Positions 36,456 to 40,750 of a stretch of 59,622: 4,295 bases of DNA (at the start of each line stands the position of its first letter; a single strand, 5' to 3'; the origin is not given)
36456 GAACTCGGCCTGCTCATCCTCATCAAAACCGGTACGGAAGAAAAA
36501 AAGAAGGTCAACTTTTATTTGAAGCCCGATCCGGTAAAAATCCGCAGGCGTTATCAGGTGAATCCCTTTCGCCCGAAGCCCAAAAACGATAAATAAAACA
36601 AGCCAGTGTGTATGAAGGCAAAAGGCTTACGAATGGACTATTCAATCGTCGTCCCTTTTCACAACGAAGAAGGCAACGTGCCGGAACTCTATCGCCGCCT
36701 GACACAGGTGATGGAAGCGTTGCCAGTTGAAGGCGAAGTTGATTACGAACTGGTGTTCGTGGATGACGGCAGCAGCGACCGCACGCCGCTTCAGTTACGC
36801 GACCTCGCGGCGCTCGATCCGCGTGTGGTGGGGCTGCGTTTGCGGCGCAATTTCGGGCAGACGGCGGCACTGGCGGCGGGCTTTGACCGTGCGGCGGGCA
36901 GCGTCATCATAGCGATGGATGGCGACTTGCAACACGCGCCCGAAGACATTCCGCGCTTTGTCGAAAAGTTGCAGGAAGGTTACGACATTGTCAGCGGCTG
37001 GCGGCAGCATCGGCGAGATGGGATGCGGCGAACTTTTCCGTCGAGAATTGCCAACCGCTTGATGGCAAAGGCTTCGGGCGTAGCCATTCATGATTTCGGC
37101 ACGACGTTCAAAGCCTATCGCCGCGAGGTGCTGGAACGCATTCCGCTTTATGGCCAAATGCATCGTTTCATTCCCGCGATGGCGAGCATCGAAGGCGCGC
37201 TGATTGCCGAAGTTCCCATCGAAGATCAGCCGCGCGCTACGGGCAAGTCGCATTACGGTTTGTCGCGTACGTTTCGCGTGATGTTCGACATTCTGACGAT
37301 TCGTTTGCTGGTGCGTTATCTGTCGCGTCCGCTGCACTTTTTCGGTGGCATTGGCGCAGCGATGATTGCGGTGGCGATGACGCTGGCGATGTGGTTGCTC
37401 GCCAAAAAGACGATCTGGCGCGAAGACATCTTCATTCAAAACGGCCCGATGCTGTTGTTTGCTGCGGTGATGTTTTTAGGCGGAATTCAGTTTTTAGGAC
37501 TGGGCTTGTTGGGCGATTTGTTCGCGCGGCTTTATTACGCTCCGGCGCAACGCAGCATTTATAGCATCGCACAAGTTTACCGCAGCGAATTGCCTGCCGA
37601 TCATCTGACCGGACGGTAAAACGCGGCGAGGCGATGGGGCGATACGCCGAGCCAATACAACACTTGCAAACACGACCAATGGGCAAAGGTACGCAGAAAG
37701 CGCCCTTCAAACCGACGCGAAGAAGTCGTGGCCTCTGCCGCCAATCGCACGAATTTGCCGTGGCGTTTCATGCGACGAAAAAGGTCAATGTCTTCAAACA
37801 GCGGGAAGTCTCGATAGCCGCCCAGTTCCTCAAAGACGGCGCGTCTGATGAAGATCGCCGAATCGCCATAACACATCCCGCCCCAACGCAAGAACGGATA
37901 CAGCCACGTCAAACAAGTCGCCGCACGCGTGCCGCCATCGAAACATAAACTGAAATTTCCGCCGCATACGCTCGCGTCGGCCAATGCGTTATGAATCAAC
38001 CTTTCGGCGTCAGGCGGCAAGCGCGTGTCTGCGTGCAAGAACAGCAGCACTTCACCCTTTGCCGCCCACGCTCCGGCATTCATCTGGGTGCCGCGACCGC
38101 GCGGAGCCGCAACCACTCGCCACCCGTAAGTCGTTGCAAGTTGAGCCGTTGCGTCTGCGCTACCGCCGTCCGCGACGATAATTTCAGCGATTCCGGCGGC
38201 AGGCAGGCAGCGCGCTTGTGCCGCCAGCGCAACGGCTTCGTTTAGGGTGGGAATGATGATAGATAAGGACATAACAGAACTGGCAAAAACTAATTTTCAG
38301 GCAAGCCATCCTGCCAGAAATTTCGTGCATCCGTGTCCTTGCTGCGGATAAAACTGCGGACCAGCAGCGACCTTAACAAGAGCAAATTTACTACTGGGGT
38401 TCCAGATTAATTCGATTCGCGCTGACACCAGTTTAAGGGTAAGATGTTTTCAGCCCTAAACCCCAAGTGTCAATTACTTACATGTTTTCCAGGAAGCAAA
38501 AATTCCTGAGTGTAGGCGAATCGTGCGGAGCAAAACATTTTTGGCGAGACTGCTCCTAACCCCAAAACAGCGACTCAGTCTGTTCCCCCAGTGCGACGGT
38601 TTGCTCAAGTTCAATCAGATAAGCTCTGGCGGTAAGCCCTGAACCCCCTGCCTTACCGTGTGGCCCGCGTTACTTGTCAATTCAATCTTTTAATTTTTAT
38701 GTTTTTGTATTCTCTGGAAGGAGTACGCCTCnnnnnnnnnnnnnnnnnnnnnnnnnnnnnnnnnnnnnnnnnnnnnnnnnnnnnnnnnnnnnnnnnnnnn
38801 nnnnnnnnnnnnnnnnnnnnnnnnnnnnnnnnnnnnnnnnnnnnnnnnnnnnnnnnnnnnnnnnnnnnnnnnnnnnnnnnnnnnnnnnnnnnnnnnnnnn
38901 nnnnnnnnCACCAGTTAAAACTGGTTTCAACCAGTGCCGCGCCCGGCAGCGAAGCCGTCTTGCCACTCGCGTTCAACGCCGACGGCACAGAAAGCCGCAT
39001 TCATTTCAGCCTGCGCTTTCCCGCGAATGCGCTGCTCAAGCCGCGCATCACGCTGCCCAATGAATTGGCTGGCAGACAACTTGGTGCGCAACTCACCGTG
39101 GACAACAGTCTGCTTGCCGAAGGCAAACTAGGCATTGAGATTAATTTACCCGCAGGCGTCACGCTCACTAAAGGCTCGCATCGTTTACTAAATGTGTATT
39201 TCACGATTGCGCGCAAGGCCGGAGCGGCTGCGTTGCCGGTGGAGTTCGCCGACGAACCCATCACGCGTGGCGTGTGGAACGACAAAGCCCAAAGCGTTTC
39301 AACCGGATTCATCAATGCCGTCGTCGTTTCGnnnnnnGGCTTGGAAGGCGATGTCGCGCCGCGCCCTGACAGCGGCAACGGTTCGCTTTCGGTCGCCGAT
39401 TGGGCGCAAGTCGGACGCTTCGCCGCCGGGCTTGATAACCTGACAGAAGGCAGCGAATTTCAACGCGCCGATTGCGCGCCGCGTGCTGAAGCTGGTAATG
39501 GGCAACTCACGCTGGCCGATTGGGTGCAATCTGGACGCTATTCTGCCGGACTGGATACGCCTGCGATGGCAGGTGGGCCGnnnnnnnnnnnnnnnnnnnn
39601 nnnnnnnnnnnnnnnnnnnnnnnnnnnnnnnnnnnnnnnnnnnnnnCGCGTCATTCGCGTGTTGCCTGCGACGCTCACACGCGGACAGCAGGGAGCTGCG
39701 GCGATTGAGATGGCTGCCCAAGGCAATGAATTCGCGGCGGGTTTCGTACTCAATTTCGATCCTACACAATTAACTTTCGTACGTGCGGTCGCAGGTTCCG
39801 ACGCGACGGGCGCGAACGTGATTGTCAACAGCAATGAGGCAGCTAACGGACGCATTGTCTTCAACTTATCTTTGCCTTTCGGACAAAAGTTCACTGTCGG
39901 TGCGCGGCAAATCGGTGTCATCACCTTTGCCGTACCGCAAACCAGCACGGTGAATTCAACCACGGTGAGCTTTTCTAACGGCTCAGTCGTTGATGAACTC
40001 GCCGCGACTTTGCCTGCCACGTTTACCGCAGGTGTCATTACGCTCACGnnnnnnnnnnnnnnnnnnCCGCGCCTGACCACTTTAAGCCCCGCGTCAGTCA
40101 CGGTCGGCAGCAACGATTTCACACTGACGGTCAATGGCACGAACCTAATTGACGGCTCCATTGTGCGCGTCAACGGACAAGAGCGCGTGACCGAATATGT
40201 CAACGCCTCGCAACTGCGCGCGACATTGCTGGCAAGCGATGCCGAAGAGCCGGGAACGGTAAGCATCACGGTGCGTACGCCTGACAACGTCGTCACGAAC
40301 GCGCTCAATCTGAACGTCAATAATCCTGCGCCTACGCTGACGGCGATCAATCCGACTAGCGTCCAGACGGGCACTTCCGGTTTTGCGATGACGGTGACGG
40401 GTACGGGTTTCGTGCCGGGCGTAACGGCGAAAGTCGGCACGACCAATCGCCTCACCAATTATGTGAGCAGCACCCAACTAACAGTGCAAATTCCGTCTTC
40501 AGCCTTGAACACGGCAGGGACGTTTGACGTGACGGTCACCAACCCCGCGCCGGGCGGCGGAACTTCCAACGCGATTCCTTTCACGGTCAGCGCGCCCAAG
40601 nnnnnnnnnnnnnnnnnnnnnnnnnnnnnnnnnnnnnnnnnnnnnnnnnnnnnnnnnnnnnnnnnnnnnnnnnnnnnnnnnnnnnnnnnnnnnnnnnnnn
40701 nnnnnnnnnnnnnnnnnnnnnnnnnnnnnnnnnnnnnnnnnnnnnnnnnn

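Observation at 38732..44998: Giant self-contained cohesin/dockerin-like + 15x IPT/TIG surface scaffold with two orphan domains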

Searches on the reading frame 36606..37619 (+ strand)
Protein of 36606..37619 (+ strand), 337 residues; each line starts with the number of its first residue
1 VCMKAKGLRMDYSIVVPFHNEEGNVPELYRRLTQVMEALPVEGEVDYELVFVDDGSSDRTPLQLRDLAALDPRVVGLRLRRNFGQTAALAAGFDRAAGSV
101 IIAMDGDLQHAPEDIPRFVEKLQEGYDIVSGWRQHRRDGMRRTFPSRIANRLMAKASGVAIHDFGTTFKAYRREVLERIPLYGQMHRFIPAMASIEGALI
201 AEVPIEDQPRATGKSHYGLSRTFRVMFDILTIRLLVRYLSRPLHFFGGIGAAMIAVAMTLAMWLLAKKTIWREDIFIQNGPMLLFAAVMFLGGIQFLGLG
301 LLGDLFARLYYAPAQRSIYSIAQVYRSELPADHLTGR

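Call 9: search_protein_families(library=pfam, proteins=[window:36606-37619:+], max_evalue=0.001)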
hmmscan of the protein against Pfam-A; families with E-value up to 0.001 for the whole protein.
window:36606-37619:+ (337 aa): 2 families
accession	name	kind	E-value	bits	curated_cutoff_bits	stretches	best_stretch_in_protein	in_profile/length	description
PF00535.33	Glycos_transf_2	-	1.9e-33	116.2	23.3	1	13-179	1-167/168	Glycosyl transferase family 2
PF10111.15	Glyco_tranf_2_2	-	0.00013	22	27.3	1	13-113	1-97/276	Glycosyltransferase like family 2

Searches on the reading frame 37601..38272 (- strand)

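Call 9: search_protein_families(library=pfam, proteins=[window:37601-38272:-], max_evalue=0.001)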
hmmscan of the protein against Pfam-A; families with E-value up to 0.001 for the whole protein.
window:37601-38272:- (223 aa): 4 families
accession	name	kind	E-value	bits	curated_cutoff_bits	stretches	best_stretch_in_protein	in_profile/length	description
PF00535.33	Glycos_transf_2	-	4.7e-15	56.4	23.3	1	4-121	1-129/168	Glycosyl transferase family 2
PF13632.12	Glyco_trans_2_3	-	4.6e-06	27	27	1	77-196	3-136/198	Glycosyl transferase family group 2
PF13641.12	Glyco_tranf_2_3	-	1.3e-05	25.7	27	1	60-185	74-211/230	Glycosyltransferase like family 2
PF10111.15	Glyco_tranf_2_2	-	4.3e-05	23.6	27.3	0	136-182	165-214/276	Glycosyltransferase like family 2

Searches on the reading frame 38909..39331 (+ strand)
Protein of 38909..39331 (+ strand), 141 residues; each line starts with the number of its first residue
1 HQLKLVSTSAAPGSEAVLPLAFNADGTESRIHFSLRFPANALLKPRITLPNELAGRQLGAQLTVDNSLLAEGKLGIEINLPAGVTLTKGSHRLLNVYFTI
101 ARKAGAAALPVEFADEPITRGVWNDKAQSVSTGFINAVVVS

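Call 7: search_protein_families(library=pfam, proteins=[window:38909-39331:+], max_evalue=10)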
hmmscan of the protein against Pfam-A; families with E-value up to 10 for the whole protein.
window:38909-39331:+ (141 aa): 0 families

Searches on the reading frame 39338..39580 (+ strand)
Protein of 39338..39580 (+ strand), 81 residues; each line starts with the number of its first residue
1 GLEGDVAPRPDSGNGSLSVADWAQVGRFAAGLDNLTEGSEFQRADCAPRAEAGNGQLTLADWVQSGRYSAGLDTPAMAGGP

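Call 37: search_solved_structures(query=A5, max_evalue=10, show_alignments=3)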
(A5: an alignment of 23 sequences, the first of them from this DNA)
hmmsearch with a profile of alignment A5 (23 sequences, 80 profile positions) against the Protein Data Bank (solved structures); distinct sequences matched with E-value up to 10: 6.
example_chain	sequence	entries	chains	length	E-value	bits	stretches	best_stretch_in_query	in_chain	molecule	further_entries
4cnl_A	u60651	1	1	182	0.082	16.1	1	51-74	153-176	PUTATIVE PNEUMOCOCCAL SURFACE PROTEIN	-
9qfa_A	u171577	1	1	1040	0.66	13.2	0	11-37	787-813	Ruminococcus bromii Amy12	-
9dc4_A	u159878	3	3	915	0.8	12.9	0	12-68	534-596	Transferrin-binding protein A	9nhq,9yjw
3v8x_A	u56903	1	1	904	0.82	12.9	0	12-68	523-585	Transferrin-binding protein 1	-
3v89_A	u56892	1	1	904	0.83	12.8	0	12-68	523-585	Transferrin-binding protein A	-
9cdq_A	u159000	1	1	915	0.83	12.8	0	12-68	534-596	Transferrin-binding protein A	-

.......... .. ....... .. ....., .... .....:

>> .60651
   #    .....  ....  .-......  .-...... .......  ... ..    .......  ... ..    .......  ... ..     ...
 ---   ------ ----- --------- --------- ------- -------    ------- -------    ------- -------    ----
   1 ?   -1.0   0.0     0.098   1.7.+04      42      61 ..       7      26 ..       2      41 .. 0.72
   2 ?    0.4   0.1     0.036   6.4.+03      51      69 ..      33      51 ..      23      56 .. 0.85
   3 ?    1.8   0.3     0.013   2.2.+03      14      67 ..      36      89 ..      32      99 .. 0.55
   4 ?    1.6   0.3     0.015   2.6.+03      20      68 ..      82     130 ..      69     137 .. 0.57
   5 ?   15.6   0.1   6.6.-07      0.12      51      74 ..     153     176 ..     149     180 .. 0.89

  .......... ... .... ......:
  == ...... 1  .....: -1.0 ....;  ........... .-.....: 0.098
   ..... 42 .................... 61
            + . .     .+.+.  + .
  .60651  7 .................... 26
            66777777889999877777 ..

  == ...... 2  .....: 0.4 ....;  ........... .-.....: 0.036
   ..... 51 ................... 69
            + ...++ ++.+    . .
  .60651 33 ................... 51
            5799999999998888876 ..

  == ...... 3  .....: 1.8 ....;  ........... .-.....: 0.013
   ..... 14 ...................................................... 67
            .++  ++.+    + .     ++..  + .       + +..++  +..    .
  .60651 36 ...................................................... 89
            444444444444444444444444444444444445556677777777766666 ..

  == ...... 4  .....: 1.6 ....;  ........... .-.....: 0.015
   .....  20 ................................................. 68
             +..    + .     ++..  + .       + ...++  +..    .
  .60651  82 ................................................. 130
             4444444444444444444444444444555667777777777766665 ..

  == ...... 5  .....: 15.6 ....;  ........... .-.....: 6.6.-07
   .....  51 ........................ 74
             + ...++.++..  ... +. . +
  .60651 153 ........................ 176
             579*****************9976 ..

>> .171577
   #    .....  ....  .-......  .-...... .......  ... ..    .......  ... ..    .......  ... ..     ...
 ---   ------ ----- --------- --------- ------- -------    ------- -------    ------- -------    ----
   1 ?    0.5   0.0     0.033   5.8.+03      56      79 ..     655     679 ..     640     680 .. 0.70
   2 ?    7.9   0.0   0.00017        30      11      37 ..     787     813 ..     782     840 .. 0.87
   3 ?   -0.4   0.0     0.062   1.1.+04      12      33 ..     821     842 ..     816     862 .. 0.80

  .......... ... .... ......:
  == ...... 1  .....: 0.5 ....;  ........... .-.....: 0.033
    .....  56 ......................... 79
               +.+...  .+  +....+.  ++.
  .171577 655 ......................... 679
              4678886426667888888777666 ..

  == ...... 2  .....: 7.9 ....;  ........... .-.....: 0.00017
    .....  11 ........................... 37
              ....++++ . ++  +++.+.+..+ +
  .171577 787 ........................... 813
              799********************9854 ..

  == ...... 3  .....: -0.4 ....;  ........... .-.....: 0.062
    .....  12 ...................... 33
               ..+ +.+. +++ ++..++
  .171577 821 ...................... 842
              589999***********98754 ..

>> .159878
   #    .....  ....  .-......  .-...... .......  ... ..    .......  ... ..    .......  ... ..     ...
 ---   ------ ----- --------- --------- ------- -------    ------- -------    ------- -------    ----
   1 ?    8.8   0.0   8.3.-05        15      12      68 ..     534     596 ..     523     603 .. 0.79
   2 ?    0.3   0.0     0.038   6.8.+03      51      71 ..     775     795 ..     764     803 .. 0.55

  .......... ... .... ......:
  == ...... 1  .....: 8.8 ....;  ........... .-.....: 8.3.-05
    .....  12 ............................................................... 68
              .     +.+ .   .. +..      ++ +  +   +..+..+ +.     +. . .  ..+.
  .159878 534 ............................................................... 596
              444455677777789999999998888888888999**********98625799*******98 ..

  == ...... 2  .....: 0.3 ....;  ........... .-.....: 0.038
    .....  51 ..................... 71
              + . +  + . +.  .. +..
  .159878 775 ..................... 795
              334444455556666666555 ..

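Call 38: search_protein_families(library=pfam, alignment_id=A5, max_evalue=10)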
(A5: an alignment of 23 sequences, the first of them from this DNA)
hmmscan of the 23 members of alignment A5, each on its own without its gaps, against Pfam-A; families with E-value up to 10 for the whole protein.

A. member 1, seq(81 aa): 0 families

B. families by the number of members that match (of 23 scanned): 12 families
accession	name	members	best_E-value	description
PF19085.6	Choline_bind_2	8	0.0014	Choline-binding repeat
PF00036.39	EF-hand_1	4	0.0048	EF hand domain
PF00404.24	Dockerin_1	3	0.0075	Dockerin type I domain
PF25282.1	POTRA1_3_Toc75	2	0.065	Toc75-like, POTRA domain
PF13202.12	EF-hand_5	1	0.012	EF hand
PF17468.7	GP52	1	0.12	Phage gene product 52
PF13405.12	EF-hand_6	1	0.17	EF-hand domain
PF19796.4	DUF6280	1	0.18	Family of unknown function (DUF6280)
PF08209.17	Sgf11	1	0.21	Sgf11 (transcriptional regulation protein)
PF02213.21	GYF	1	0.26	GYF domain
PF02337.22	Gag_p10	1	0.3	Retroviral GAG p10 protein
PF13573.12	SprB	1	0.43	SprB repeat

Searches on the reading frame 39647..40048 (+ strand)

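Call 7: search_protein_families(library=pfam, proteins=[window:39647-40048:+], max_evalue=10)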
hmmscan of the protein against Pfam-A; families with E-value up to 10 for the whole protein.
window:39647-40048:+ (134 aa): 1 family
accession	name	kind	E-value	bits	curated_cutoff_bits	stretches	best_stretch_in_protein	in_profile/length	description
PF00963.24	Cohesin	-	6e-07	30.2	24.1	1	29-131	31-137/139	Cohesin domain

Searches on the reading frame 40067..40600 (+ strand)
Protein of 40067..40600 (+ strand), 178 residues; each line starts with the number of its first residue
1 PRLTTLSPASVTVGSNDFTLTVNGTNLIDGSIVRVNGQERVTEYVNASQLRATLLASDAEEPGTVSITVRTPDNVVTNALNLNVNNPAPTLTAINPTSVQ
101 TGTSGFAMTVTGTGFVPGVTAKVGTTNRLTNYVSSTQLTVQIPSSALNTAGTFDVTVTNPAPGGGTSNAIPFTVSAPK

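Call 7: search_protein_families(library=pfam, proteins=[window:40067-40600:+], max_evalue=10)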
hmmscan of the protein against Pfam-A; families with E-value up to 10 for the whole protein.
window:40067-40600:+ (178 aa): 4 families
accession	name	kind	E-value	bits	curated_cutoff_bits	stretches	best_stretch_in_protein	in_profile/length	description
PF01833.30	TIG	-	7.7e-18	64.7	20.9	2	89-173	1-83/84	IPT/TIG domain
PF09099.16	Qn_am_d_aIII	-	0.00025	21.8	22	2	88-157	1-67/82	Quinohemoprotein amine dehydrogenase, alpha subunit domain III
PF13554.12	Phage_tail_terminator_5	-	0.2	12.3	27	1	130-164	39-73/127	Phage tail terminator protein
PF07550.17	Shr-like_HID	-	0.64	11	22.3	0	124-158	35-68/82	Heme-binding protein Shr-like, Hb-interacting domain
